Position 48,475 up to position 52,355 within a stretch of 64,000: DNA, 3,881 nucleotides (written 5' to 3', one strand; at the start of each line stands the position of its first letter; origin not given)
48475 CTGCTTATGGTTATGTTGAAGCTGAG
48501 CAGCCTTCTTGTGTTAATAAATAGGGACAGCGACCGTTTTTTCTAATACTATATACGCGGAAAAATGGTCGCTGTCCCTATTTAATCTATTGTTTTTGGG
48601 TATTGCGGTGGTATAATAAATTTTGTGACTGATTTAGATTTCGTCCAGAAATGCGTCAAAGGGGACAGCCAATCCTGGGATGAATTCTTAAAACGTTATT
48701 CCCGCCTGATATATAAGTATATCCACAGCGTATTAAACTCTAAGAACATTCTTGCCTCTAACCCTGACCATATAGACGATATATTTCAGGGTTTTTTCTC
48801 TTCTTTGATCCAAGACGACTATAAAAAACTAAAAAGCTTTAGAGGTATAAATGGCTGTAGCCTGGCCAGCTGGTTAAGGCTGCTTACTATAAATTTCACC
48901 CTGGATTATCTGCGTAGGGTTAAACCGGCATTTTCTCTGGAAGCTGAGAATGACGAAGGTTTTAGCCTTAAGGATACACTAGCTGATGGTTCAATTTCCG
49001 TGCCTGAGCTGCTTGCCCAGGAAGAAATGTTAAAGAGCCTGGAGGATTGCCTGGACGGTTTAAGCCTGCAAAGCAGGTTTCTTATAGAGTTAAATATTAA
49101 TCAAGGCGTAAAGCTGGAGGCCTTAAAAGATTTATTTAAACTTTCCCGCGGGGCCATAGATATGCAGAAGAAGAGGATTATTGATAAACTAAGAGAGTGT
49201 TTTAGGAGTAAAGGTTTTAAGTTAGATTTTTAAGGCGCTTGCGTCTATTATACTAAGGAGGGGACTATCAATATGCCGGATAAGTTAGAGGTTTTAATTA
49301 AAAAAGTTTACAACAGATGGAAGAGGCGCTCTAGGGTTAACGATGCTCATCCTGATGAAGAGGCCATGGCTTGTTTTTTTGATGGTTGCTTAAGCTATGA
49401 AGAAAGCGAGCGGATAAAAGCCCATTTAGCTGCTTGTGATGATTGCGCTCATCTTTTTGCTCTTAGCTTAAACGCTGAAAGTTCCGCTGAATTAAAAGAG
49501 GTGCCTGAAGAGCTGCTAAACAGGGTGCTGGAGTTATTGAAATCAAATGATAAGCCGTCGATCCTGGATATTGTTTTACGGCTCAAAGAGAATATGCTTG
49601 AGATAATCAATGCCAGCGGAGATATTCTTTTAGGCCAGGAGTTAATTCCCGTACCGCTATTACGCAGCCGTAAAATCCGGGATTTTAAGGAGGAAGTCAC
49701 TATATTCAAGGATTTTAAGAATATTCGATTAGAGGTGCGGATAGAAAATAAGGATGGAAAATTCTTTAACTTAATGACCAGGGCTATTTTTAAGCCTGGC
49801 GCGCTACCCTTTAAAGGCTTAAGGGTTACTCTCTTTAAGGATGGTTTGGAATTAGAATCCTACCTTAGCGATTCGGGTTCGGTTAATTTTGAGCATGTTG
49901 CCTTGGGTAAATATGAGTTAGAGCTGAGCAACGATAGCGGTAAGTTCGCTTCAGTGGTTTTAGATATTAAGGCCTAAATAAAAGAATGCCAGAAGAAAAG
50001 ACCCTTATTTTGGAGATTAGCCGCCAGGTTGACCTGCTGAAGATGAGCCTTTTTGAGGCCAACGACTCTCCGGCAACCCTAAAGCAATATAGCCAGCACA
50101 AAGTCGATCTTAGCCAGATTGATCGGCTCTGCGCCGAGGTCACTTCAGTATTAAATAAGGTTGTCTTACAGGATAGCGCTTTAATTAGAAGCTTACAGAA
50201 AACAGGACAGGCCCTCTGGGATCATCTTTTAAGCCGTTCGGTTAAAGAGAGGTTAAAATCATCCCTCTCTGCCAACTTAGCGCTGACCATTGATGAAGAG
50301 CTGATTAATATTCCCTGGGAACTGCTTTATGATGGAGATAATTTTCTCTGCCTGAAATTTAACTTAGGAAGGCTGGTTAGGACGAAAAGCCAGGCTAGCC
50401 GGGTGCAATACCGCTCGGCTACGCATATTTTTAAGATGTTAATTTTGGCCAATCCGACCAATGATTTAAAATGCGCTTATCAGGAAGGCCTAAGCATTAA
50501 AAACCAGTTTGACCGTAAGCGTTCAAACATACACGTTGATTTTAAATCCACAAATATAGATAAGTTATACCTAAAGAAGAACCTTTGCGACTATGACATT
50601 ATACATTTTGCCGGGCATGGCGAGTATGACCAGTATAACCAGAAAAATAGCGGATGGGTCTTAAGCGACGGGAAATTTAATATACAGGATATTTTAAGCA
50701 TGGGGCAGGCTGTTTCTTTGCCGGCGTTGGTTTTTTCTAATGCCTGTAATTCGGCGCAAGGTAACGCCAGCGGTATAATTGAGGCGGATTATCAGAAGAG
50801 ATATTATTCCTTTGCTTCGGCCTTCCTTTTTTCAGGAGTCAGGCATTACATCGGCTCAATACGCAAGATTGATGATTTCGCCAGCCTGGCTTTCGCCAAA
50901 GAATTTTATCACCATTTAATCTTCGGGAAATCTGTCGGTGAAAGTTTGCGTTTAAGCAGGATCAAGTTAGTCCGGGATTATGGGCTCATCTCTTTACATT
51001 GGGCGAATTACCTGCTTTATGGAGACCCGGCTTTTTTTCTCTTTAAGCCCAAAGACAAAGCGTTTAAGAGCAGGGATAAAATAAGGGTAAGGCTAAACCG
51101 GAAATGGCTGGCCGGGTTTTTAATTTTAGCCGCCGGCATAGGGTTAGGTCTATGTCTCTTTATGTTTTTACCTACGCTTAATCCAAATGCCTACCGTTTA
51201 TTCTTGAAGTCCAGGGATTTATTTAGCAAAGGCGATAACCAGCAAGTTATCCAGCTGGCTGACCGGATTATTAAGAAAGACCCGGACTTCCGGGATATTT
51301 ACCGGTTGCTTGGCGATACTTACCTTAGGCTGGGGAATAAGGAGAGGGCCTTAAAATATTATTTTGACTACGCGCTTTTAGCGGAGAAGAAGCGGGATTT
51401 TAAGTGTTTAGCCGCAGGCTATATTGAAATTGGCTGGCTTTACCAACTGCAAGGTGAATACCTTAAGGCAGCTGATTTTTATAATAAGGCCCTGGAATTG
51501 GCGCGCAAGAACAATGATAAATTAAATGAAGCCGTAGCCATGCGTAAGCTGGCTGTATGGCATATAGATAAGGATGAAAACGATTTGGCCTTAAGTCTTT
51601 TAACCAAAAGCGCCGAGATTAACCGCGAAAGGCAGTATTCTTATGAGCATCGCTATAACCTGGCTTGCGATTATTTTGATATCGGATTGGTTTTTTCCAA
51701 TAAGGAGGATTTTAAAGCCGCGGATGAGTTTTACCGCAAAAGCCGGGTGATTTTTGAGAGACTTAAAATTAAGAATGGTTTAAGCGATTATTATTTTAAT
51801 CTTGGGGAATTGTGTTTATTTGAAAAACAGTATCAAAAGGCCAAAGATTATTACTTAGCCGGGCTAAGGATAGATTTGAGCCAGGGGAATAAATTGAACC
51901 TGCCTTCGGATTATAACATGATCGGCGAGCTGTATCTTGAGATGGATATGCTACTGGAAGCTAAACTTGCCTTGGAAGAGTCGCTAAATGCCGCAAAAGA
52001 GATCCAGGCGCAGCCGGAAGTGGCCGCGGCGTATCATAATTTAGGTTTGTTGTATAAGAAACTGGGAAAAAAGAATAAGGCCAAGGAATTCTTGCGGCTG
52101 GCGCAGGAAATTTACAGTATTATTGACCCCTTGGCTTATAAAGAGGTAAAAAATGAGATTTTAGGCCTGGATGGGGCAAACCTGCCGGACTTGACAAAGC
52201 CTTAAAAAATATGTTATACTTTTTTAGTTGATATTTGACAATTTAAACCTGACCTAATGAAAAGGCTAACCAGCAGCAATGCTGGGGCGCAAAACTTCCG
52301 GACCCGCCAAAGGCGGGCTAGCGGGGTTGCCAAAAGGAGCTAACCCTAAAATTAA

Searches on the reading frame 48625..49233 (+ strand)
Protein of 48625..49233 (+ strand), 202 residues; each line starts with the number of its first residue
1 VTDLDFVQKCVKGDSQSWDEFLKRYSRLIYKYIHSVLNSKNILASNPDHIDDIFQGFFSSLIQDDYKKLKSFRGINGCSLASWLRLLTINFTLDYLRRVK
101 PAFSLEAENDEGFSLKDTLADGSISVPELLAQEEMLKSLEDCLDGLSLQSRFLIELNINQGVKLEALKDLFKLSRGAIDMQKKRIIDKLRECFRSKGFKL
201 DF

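Call 9: search_protein_families(library=pfam, proteins=[window:48625-49233:+])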
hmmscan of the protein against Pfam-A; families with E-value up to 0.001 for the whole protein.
window:48625-49233:+ (202 aa): 1 family
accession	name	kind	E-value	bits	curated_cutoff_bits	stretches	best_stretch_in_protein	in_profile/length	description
PF04542.20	Sigma70_r2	-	0.00052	20.2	24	0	23-98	3-67/71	Sigma-70 region 2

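Call 49: search_solved_structures(query=window:48625-49233:+, max_evalue=0.01)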
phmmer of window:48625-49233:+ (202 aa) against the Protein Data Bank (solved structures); distinct sequences matched with E-value up to 0.01: 3.
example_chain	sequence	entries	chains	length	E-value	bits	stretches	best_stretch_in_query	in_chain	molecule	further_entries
5wuq_A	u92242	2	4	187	0.00086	22.6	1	9-187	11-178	ECF RNA polymerase sigma factor SigW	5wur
1or7_A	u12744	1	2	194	0.0013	22.1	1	2-177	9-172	RNA polymerase sigma-E factor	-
6jbq_F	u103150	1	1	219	0.0019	21.5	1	2-176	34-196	ECF RNA polymerase sigma-E factor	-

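Call 50: search_protein_families(library=ncbifam, proteins=[window:48625-49233:+], max_evalue=0.01)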
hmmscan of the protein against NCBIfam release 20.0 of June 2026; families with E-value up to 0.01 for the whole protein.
window:48625-49233:+ (202 aa): 22 families
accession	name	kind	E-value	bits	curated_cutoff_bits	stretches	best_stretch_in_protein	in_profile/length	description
TIGR02937.1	sigma70-ECF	superfamily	3.7e-16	59.2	42.9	1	17-192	2-164/165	sigma-70 family RNA polymerase sigma factor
NF009166.1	PRK12513.1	equivalog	1.8e-10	40.8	206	1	3-192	9-185/193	RNA polymerase sigma factor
NF008888.0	PRK11922.1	equivalog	4.6e-10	39.5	204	1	2-162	16-165/231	RNA polymerase sigma factor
NF007223.0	PRK09641.1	equivalog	1.2e-09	38.3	209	1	7-194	9-185/187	RNA polymerase sigma factor SigW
TIGR02989.1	Sig-70_gvs1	subfamily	9e-09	35.5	124.55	1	22-192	7-157/158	RNA polymerase sigma-70 factor, Rhodopirellula/Verrucomicrobium family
TIGR02984.1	Sig-70_plancto1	subfamily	1.7e-08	34.3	183.75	1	65-193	49-188/189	RNA polymerase sigma-70 factor, Planctomycetaceae-specific subfamily 1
TIGR02939.1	RpoE_Sigma70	equivalog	2.2e-08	34.4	236.15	1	2-172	6-165/190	RNA polymerase sigma factor RpoE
TIGR02952.1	Sig70_famx2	equivalog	3.3e-07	30.4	206.45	1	7-191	2-168/170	ECF subfamily RNA polymerase sigma factor, BldN family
TIGR02948.1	SigW_bacill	equivalog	4.6e-07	30.1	243.1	1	7-192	9-183/187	RNA polymerase sigma factor SigW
NF007225.0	PRK09643.1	equivalog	2.1e-06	27.6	190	1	2-181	13-170/204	RNA polymerase sigma factor SigM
NF009172.0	PRK12519.1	subfamily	2.8e-06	27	222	1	2-194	15-190/194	RNA polymerase sigma factor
NF009171.0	PRK12518.1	equivalog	3.4e-06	27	208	1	2-198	13-189/191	RNA polymerase sigma factor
TIGR02985.1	Sig70_bacteroi1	subfamily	4.1e-05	23.9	126.4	1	24-191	2-160/162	RNA polymerase sigma-70 factor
NF041236.1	CAS_III-E_sigma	exception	7.7e-05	22.7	100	1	28-100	30-97/206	type III-E CRISPR-associated RpoE-like sigma factor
NF007222.0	PRK09640.1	equivalog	8e-05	22.3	194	1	23-194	26-183/188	RNA polymerase sigma factor SigX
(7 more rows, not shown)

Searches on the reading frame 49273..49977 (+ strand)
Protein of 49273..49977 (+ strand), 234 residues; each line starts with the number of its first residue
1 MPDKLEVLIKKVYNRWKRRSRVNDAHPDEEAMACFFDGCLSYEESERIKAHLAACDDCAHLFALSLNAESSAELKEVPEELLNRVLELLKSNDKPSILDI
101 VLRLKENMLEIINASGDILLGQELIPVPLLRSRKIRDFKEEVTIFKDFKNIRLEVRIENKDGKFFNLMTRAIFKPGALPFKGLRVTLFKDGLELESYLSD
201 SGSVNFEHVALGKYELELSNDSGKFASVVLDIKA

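Call 9: search_protein_families(library=pfam, proteins=[window:49273-49977:+])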
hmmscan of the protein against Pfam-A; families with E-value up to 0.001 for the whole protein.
window:49273-49977:+ (234 aa): 1 family
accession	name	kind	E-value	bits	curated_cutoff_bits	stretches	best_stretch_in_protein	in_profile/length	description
PF13490.11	zf-HC2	-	6.4e-06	26.6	22.2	1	30-59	6-35/35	Putative zinc-finger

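Call 50: search_protein_families(library=ncbifam, proteins=[window:49273-49977:+], max_evalue=0.01)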
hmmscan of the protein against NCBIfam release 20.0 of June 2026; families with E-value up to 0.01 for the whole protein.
window:49273-49977:+ (234 aa): 2 families
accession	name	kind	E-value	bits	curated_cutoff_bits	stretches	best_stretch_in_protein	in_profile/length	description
TIGR03988.1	antisig_RsrA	equivalog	0.00036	20.6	62.5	1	31-89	8-70/77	mycothiol system anti-sigma-R factor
TIGR02451.1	anti_sig_ChrR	subfamily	0.0043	16.9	124.5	1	26-82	2-62/216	ChrR family anti-sigma-E factor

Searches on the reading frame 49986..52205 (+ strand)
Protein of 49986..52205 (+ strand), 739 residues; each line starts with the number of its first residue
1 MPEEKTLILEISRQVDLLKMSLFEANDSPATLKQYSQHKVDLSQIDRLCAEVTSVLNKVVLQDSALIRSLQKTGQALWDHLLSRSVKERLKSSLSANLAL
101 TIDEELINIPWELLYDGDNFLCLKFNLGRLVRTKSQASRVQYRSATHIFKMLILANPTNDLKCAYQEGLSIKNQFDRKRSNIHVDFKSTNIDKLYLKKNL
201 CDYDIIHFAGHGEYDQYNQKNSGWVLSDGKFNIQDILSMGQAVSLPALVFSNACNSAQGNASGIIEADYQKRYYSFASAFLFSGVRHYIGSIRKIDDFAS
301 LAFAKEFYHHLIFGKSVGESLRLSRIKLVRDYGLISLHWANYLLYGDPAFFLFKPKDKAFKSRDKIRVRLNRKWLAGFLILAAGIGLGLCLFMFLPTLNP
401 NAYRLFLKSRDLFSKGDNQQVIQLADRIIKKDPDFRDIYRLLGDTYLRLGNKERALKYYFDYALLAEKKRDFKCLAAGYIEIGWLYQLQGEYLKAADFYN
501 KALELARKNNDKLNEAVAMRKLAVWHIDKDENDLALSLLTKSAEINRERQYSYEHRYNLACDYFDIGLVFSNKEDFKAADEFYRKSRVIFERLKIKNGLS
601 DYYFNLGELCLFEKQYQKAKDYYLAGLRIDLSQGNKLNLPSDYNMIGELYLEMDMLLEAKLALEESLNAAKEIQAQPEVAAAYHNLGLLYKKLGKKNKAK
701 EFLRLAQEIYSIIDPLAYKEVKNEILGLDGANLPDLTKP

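Call 9: search_protein_families(library=pfam, proteins=[window:49986-52205:+])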
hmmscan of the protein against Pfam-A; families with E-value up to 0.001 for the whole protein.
window:49986-52205:+ (739 aa): 15 families
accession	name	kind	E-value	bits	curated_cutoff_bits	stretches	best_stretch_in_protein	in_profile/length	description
PF12770.12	CHAT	-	5.3e-34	118.4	24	1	71-347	1-289/289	CHAT domain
PF13424.12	TPR_12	-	2.1e-27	95.5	30.1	3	479-547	6-76/77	Tetratricopeptide repeat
PF13181.12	TPR_8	-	9.1e-22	75.8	25.7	1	680-710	1-31/34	Tetratricopeptide repeat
PF07719.23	TPR_2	-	9.6e-19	66.3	27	1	476-509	1-34/34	Tetratricopeptide repeat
PF00515.34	TPR_1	-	7e-17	60.9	27.8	1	476-509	1-34/34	Tetratricopeptide repeat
PF13431.12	TPR_17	-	1.2e-09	38.1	24.4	0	425-456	2-33/34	Tetratricopeptide repeat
PF13176.12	TPR_7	-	1.7e-07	31.2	27.9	0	481-512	4-35/36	Tetratricopeptide repeat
PF13432.12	TPR_16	-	1.8e-06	28.7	32.7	1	408-464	3-58/65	Tetratricopeptide repeat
PF17874.7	TPR_MalT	-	5e-06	26.4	45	0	566-709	46-190/336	MalT-like TPR region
PF13414.12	TPR_11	-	1.2e-05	25.3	26.8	0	429-450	21-42/42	TPR repeat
PF24885.1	TPR_NPHP3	-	3.6e-05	23.7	100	0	633-711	92-172/239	Nephrocystin-3 TPR domain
PF13374.12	TPR_10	-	5.6e-05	23.5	27.5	0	679-706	1-28/42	Tetratricopeptide repeat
PF14559.12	TPR_19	-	5.7e-05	23.8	25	1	412-458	1-47/68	Tetratricopeptide repeat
PF13371.12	TPR_9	-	9.4e-05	22.8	35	0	415-471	8-64/73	Tetratricopeptide repeat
PF13428.12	TPR_14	-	0.00021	22.1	23.5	0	412-444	11-43/44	Tetratricopeptide repeat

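Call 50: search_protein_families(library=ncbifam, proteins=[window:49986-52205:+], max_evalue=0.01)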
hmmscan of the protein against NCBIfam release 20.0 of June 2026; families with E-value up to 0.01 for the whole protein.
window:49986-52205:+ (739 aa): 13 families
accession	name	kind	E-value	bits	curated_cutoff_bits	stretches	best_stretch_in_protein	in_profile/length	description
NF053520.1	HK_Porph_FimS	equivalog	2.3e-22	79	600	2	560-726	124-287/618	sensor histidine kinase FimS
TIGR02552.1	LcrH_SycD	equivalog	2.1e-09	37.2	104.8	1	583-672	34-118/136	SycD/LcrH family type III secretion system chaperone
NF041717.1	HaaA_phane_TPR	equivalog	6.2e-09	34.5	1125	1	478-629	714-861/882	cyclophane-containing RiPP biosynthesis TPR protein HaaT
NF053617.1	SARPRegAfsRStmc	equivalog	6.5e-08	31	1430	1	461-598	761-896/986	SARP-family global regulator AfsR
NF053779.1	BT3442_fam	equivalog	2.7e-06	26.4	940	2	482-728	108-336/563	BT3442 family protein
NF040959.1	MamA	equivalog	2.9e-06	26.9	200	1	413-545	48-202/204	magnetosome protein MamA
TIGR02917.1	PEP_TPR_lipo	equivalog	1.7e-05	23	312.2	1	413-470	170-227/899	XrtA/PEP-CTERM system TPR-repeat protein PrsT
TIGR02521.1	type_IV_pilW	equivalog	4.2e-05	23.2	154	0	442-514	37-103/234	type IV pilus biogenesis/stability protein PilW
NF053720.1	NsdA_fam_reg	subfamily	4.5e-05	23.1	75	1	480-547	205-272/432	NsdA family TPR-like regulatory protein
NF002725.1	PRK02603.1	equivalog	0.00038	20.5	143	1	481-588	40-141/173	photosystem I assembly protein Ycf3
TIGR00540.1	TPR_hemY_coli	hypoth_equivalog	0.00079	18.3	142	0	398-502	288-385/385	heme biosynthesis-associated TPR protein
NF033762.1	social_mot_Tgl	equivalog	0.0011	18.4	225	0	592-702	92-193/252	social motility TPR repeat lipoprotein Tgl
NF047507.1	TPR_BatC_Lepto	exception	0.0075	15.7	175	0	406-460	62-120/214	TPR repeat-containing protein BatC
